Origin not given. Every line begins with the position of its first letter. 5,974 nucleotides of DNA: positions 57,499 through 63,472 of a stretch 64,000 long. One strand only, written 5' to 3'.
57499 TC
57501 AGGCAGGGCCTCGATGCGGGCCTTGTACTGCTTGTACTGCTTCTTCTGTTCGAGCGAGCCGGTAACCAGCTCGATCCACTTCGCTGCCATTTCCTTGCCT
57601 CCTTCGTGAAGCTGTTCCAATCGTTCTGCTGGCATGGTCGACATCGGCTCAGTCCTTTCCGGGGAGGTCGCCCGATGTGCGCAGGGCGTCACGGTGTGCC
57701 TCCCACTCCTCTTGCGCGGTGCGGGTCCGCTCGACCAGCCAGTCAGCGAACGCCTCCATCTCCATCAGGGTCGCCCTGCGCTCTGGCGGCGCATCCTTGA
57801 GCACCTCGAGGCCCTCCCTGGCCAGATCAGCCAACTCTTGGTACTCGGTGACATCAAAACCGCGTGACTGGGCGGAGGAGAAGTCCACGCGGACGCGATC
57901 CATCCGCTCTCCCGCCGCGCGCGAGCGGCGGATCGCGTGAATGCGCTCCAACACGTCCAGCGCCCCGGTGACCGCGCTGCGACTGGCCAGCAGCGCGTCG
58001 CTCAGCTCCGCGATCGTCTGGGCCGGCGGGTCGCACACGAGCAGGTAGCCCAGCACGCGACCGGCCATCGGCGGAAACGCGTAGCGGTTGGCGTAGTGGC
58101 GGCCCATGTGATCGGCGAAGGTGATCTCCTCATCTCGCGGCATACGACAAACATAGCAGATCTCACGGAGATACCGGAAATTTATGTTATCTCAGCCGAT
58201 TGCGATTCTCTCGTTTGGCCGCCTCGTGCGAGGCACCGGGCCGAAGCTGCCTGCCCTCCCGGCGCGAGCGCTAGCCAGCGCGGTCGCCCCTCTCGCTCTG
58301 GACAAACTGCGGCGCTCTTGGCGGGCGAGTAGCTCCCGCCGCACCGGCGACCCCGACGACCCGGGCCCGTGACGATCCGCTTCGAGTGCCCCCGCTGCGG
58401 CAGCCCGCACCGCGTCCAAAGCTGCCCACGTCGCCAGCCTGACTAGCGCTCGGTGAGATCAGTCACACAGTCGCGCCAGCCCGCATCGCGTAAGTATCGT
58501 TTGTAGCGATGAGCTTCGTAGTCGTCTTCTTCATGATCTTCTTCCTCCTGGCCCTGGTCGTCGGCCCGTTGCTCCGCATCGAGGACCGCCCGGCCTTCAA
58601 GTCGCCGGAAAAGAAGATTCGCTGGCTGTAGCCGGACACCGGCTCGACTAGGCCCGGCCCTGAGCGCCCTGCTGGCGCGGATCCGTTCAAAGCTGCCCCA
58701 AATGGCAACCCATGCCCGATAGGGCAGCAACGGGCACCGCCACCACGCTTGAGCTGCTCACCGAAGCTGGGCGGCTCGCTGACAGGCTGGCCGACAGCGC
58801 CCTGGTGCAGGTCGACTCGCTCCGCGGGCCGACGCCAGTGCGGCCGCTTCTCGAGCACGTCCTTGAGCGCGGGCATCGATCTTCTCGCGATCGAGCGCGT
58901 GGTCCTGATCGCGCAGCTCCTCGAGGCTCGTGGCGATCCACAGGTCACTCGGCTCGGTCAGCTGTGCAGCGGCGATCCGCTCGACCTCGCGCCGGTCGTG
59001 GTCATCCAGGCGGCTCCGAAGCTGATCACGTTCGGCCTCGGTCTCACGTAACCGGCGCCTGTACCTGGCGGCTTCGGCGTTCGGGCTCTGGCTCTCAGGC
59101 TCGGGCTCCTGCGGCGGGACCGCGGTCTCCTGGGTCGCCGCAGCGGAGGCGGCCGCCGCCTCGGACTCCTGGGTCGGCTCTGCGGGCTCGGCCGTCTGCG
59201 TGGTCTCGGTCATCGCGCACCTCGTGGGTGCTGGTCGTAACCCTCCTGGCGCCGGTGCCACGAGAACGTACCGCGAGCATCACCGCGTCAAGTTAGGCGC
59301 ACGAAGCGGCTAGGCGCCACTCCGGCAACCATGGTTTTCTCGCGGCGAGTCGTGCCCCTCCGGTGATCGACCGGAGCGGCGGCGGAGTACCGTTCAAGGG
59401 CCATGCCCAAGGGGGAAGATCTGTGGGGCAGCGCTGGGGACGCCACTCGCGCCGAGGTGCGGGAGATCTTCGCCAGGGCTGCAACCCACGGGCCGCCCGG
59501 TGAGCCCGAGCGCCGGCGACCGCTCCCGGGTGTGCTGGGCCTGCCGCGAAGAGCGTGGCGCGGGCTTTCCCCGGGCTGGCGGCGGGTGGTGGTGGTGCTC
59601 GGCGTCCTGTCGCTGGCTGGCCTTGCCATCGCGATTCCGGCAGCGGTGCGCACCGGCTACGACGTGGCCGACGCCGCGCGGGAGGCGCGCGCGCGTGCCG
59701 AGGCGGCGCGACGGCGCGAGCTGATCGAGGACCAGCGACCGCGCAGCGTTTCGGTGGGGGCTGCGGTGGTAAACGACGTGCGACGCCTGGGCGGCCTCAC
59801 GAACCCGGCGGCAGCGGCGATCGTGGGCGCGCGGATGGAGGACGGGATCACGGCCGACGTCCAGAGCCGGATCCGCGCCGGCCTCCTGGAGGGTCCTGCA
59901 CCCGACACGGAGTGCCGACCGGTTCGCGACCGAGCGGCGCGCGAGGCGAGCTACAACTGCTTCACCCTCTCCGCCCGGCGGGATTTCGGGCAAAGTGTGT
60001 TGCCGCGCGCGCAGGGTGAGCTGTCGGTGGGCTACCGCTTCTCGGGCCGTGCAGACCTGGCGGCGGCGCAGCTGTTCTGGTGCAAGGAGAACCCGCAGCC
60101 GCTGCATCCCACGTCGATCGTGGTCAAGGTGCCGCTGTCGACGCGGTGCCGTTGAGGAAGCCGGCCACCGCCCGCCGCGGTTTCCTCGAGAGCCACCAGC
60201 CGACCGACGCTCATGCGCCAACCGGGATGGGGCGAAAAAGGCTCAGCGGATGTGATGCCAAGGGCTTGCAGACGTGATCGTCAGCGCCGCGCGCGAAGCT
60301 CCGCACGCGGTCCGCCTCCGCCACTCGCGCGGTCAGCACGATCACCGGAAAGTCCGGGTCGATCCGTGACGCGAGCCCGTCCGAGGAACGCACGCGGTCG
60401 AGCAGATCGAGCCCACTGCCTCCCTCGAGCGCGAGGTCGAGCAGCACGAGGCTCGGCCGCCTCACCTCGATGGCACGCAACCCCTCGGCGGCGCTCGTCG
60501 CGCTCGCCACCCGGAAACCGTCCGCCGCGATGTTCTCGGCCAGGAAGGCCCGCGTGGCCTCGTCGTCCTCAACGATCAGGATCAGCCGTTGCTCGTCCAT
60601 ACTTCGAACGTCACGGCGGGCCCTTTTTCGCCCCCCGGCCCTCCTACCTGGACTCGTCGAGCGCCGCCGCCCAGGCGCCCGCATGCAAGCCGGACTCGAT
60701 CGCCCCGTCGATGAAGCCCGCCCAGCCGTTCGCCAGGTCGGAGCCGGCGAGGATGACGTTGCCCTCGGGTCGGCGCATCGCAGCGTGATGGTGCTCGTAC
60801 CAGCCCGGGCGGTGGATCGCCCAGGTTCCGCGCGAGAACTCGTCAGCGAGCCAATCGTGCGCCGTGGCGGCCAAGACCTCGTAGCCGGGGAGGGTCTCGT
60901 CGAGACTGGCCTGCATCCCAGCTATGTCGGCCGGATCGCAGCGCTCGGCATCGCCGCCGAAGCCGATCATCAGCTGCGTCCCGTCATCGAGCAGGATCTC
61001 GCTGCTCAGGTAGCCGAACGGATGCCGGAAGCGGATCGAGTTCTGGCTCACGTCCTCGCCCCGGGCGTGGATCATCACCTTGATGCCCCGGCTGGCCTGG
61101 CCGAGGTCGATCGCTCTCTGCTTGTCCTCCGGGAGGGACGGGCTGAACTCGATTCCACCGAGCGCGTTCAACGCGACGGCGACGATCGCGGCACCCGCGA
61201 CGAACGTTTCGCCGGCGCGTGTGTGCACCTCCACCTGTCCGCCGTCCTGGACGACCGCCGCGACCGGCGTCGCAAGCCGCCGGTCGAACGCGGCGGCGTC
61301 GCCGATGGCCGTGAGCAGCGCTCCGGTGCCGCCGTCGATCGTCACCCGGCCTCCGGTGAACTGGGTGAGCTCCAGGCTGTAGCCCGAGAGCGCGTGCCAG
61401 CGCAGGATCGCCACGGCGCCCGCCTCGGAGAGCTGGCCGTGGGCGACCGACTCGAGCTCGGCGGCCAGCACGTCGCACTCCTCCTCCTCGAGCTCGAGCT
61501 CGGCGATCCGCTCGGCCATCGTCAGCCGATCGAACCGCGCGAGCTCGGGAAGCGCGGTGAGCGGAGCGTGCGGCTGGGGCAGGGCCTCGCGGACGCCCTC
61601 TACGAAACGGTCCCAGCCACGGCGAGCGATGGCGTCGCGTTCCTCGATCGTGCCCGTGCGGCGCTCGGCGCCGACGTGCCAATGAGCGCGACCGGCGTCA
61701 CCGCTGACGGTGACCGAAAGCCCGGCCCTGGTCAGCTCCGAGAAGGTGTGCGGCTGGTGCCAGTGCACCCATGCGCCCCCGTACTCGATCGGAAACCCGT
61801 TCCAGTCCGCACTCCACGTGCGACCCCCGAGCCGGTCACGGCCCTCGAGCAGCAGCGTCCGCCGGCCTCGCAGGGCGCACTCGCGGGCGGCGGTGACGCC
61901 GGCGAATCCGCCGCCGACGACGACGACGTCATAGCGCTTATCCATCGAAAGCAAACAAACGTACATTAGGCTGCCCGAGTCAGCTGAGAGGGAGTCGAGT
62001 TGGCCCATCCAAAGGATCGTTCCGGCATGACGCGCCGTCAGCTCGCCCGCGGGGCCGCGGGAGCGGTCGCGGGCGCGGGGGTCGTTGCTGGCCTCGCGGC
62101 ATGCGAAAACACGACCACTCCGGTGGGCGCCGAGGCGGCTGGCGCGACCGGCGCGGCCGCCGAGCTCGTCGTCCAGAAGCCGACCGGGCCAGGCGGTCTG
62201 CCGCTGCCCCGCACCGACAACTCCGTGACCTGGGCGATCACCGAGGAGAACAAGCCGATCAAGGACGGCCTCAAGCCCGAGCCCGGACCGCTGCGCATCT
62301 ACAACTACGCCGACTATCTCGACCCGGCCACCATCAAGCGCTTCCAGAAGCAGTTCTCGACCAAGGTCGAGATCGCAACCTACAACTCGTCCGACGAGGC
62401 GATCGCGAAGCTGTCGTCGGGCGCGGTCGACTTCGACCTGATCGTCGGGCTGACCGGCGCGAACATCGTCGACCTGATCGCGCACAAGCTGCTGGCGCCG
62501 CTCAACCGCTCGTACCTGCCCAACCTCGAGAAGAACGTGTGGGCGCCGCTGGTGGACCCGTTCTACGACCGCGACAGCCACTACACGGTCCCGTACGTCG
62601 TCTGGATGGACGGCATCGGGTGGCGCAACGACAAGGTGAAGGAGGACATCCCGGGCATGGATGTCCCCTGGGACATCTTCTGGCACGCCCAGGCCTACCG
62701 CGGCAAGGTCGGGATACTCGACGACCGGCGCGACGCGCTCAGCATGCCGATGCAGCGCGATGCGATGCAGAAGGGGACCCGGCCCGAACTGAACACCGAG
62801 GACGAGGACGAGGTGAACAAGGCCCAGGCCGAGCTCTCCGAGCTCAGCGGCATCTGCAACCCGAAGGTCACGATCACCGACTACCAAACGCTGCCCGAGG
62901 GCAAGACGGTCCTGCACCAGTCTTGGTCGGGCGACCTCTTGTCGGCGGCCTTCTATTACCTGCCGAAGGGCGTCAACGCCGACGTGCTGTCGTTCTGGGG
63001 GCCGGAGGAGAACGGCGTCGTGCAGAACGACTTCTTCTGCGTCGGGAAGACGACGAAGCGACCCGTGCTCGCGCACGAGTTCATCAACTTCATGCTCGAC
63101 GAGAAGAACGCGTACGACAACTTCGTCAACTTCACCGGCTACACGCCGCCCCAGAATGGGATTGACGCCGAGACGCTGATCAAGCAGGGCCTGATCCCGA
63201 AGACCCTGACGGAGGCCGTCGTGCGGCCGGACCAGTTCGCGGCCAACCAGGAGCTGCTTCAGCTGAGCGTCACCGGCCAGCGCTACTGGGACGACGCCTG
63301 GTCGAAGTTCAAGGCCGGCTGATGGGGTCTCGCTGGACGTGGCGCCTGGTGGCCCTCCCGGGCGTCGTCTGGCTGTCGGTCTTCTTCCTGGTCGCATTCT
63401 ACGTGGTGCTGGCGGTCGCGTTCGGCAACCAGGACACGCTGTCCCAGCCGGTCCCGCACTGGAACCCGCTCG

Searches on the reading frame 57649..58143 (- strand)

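Call 75: search_protein_families(library=pfam, proteins=[window:57649-58143:-], max_evalue=0.001)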
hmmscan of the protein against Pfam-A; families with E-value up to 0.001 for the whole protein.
window:57649-58143:- (164 aa): 2 families
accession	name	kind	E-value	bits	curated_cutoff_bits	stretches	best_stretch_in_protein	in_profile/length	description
PF12802.13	MarR_2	-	0.00048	20.7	27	0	24-67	4-46/61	MarR family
PF01047.28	MarR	-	0.00095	19.5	24.6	0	40-75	16-51/59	MarR family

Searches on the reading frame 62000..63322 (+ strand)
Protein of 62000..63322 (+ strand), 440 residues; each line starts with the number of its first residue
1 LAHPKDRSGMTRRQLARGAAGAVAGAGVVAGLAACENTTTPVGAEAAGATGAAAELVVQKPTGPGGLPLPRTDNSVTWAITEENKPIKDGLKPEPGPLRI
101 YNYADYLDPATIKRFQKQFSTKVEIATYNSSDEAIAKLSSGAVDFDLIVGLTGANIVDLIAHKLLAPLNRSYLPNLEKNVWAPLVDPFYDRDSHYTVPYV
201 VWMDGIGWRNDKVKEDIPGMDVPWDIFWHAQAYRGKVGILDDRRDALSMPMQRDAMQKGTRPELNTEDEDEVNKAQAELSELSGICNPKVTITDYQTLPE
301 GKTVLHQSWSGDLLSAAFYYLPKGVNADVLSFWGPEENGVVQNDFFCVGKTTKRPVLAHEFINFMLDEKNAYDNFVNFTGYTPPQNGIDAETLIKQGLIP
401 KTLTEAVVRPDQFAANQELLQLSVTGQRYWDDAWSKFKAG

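Call 75: search_protein_families(library=pfam, proteins=[window:62000-63322:+], max_evalue=0.001)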
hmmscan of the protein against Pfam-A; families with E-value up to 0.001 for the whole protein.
window:62000-63322:+ (440 aa): 3 families
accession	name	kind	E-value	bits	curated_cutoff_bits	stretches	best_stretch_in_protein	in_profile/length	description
PF13416.11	SBP_bac_8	-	5.5e-20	72.7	27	1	111-390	2-267/279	Bacterial extracellular solute-binding protein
PF01547.30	SBP_bac_1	-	2.4e-06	28.2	26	0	107-224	10-129/307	Bacterial extracellular solute-binding protein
PF13343.11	SBP_bac_6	-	0.00018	21.5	24.6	1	157-379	22-215/245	Bacterial extracellular solute-binding protein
